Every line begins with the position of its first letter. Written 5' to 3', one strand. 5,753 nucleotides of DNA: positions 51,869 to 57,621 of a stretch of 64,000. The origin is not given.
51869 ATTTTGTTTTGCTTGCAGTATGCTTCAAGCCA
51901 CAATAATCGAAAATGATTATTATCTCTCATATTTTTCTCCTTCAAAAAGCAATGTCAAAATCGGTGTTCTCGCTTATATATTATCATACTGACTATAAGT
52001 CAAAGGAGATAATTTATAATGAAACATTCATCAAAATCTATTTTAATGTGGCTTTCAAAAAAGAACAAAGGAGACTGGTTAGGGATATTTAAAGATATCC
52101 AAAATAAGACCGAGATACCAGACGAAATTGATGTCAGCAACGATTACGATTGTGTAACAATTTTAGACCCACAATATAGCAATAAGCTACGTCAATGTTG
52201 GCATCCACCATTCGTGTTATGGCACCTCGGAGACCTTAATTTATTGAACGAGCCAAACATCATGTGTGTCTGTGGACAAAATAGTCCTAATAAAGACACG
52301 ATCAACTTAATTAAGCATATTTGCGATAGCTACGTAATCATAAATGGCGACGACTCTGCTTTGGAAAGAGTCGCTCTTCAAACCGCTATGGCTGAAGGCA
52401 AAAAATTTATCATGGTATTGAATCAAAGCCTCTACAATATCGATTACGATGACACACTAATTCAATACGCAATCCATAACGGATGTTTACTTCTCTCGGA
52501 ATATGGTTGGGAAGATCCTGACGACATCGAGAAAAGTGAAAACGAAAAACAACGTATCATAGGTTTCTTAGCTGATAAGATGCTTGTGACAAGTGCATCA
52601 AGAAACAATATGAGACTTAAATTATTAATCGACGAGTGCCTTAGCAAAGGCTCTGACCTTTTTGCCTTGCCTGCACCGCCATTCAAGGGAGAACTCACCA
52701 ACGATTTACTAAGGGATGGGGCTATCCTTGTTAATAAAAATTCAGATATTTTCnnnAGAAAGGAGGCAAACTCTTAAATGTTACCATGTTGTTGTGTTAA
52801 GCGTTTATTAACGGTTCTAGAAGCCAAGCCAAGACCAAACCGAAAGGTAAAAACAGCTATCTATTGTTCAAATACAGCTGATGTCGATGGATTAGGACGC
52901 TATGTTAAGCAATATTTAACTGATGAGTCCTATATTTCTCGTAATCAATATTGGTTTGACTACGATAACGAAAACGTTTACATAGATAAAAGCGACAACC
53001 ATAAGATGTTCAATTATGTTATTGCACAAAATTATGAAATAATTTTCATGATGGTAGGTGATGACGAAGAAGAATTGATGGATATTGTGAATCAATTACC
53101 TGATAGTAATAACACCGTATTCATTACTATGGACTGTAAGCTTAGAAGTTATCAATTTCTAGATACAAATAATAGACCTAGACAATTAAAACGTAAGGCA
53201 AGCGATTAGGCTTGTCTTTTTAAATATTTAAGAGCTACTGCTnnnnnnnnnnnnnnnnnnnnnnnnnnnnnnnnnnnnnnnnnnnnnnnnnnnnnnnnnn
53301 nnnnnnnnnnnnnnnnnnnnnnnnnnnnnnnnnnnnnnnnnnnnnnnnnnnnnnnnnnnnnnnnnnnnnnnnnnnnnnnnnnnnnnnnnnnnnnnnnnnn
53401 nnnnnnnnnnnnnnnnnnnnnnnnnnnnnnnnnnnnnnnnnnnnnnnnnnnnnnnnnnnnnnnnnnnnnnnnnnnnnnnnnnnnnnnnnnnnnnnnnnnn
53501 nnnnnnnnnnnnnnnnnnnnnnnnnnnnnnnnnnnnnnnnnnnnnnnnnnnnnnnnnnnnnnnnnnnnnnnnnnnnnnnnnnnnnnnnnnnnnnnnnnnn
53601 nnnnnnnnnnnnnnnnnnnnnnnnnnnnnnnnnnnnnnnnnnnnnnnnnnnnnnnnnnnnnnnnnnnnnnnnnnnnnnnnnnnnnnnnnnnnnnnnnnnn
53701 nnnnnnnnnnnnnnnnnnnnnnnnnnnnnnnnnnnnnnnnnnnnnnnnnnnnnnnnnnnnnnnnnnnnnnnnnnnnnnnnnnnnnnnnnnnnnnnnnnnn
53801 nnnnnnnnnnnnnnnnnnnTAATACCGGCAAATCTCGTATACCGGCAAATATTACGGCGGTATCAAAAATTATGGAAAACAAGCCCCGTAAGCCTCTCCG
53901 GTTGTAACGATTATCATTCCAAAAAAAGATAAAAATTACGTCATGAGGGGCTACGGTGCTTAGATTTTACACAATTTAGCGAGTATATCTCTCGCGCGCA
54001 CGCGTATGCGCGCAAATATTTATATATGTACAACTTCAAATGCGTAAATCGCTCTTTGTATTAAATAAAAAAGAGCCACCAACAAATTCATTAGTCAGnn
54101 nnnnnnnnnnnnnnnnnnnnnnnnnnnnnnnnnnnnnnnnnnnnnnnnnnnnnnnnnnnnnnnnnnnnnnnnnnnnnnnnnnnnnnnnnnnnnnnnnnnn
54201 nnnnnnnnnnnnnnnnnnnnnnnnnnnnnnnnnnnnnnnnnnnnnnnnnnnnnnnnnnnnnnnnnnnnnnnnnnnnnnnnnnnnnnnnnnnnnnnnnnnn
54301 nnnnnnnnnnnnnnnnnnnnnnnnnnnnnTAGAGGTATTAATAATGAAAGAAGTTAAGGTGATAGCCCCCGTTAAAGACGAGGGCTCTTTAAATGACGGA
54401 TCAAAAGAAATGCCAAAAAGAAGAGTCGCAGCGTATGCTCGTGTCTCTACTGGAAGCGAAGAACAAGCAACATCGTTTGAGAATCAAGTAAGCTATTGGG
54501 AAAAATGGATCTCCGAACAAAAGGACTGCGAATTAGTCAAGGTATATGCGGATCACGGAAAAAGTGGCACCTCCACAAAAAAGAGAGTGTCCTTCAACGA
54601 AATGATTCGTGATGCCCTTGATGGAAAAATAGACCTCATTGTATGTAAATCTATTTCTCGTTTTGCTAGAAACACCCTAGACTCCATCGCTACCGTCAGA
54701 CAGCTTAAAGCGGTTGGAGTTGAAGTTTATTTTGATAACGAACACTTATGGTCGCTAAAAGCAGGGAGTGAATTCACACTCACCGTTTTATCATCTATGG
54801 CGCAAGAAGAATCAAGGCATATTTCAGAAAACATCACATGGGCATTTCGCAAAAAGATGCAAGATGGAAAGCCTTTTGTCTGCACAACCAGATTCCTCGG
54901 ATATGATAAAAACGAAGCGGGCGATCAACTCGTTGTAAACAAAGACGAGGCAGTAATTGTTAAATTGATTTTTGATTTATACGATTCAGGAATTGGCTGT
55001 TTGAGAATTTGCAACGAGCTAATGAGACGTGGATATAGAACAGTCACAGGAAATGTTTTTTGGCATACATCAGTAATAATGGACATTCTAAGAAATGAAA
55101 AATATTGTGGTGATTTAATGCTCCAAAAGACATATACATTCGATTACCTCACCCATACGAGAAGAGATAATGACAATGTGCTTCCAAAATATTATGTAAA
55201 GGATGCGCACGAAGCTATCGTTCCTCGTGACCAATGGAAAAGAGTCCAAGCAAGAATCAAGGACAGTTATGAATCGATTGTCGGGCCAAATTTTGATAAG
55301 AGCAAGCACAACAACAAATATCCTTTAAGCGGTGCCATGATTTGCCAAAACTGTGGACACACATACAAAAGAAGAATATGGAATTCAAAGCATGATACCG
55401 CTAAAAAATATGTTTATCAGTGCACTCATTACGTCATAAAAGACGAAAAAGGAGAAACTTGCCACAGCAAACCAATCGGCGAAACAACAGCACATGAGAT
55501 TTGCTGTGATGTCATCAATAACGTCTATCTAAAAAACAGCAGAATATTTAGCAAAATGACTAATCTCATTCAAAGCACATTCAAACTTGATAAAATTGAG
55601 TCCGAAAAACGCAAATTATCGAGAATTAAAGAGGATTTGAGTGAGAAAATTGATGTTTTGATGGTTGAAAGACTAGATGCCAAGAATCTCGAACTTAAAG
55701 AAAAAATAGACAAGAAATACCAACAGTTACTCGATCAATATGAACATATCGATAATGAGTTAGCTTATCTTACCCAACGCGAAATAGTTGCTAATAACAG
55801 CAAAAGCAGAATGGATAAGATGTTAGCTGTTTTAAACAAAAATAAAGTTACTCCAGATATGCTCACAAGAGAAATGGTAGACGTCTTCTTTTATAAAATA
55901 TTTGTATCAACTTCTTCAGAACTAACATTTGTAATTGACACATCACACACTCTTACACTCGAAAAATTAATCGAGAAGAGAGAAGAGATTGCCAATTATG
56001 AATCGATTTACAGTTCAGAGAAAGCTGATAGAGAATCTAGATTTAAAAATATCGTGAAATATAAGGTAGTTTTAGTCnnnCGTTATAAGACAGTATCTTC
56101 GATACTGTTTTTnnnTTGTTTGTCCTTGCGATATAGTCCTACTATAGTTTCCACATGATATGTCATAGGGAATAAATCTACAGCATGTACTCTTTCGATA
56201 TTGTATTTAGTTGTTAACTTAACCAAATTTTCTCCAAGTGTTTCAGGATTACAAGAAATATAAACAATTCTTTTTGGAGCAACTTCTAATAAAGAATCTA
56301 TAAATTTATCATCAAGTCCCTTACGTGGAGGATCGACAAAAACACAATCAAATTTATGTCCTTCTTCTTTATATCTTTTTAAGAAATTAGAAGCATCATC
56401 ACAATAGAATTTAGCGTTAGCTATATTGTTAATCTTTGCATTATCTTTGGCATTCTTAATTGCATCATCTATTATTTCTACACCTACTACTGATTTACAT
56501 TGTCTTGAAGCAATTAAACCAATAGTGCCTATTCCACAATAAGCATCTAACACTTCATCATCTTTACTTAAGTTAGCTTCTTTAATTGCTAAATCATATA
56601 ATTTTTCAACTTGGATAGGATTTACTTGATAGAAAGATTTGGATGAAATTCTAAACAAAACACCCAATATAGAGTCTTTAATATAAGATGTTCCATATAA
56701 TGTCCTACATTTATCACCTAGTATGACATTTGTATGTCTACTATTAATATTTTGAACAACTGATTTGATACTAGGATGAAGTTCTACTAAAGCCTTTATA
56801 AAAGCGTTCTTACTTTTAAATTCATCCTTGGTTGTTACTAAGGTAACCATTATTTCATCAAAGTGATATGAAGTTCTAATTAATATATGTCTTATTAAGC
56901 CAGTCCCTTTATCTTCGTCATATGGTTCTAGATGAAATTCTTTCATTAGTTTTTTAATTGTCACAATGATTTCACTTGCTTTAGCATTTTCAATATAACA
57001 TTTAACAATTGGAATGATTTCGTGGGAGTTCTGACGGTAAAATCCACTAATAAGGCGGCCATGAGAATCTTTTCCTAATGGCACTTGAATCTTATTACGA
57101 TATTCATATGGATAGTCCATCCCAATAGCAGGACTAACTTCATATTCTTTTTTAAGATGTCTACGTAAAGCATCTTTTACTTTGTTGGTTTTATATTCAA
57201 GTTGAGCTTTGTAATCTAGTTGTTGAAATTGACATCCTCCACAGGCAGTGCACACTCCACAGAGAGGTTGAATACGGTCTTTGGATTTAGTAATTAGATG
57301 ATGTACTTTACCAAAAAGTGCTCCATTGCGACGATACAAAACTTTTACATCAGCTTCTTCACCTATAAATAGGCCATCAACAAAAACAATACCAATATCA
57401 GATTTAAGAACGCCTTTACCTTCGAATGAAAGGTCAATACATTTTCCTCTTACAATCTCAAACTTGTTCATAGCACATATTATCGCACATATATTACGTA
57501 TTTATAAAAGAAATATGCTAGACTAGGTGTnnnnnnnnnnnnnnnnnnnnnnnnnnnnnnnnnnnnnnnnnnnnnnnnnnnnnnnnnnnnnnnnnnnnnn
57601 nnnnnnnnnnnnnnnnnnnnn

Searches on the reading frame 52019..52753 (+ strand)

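Call 68: search_protein_families(library=pfam, proteins=[window:52019-52753:+], max_evalue=0.0001)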
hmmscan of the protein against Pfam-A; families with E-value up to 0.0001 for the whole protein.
window:52019-52753:+ (245 aa): 1 family
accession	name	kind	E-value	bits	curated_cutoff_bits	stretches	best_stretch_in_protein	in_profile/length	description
PF02481.21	DNA_processg_A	-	2.7e-15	56.6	29.6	1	41-238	5-210/212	DNA recombination-mediator protein A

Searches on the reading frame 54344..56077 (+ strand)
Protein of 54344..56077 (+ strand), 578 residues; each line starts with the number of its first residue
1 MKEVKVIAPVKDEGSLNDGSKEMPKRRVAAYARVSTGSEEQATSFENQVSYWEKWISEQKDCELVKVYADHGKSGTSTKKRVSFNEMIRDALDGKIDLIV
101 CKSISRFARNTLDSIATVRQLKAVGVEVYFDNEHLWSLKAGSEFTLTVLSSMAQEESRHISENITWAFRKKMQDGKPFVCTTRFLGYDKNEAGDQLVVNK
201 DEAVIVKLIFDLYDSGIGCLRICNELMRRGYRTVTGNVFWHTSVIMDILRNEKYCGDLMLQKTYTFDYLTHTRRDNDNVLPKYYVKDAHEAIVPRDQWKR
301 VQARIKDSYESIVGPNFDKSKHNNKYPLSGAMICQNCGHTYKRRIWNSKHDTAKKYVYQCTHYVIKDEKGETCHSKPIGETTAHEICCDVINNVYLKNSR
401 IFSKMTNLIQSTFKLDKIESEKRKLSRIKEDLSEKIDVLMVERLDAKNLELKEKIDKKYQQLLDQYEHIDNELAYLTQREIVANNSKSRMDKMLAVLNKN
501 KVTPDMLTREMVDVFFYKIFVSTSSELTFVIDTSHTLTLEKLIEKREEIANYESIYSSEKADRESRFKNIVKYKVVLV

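Call 68: search_protein_families(library=pfam, proteins=[window:54344-56077:+], max_evalue=0.0001)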
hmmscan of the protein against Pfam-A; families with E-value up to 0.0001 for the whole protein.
window:54344-56077:+ (578 aa): 3 families
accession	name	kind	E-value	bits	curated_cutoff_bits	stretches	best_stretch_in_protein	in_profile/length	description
PF00239.26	Resolvase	-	6.3e-30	104.6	23.3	1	28-176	1-144/145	Resolvase, N terminal domain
PF07508.19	Recombinase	-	1.7e-20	73.6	21.1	1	201-306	2-100/102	Recombinase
PF13408.12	Zn_ribbon_recom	-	1.3e-06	29.1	25.3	1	327-382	1-48/58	Recombinase zinc beta ribbon domain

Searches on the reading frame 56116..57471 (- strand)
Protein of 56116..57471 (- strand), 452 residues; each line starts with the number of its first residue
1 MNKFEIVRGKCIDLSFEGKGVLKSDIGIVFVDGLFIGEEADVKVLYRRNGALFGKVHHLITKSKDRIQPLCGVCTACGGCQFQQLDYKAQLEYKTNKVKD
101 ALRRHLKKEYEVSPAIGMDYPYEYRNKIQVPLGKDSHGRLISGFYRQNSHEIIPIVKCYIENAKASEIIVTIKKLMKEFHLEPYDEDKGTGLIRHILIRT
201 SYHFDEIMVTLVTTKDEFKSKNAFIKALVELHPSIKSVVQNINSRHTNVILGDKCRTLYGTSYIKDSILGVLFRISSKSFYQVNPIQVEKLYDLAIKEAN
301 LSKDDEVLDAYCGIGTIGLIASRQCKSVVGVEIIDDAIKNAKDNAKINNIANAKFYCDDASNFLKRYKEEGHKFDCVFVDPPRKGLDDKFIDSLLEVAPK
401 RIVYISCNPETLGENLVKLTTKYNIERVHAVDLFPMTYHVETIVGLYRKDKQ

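Call 68: search_protein_families(library=pfam, proteins=[window:56116-57471:-], max_evalue=0.0001)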
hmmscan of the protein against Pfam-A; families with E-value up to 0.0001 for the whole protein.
window:56116-57471:- (452 aa): 8 families
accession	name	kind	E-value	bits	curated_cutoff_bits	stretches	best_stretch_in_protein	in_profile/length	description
PF05958.17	tRNA_U5-meth_tr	-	3.5e-29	102.4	23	1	87-448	2-356/357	tRNA (Uracil-5-)-methyltransferase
PF03602.21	Cons_hypoth95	-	5.3e-12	46.2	24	1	302-407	40-152/182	Conserved hypothetical protein 95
PF13847.12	Methyltransf_31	-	1.6e-11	44.5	27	1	302-416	2-119/145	Methyltransferase domain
PF09445.16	Methyltransf_15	-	9.6e-08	32.2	22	1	307-387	4-85/165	RNA cap guanine-N2 methyltransferase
PF13649.12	Methyltransf_25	-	2.2e-07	31.9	27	1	307-379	1-70/97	Methyltransferase domain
PF05175.20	MTS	-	4.9e-07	30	23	1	303-399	31-127/170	Methyltransferase small domain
PF02005.22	TRM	-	7.1e-05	22.6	27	0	295-398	41-143/376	N2,N2-dimethylguanosine tRNA methyltransferase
PF02475.24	TRM5-TYW2_MTfase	-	8.8e-05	23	28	0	302-410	35-141/164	TRM5/TYW2 methyltransferase domain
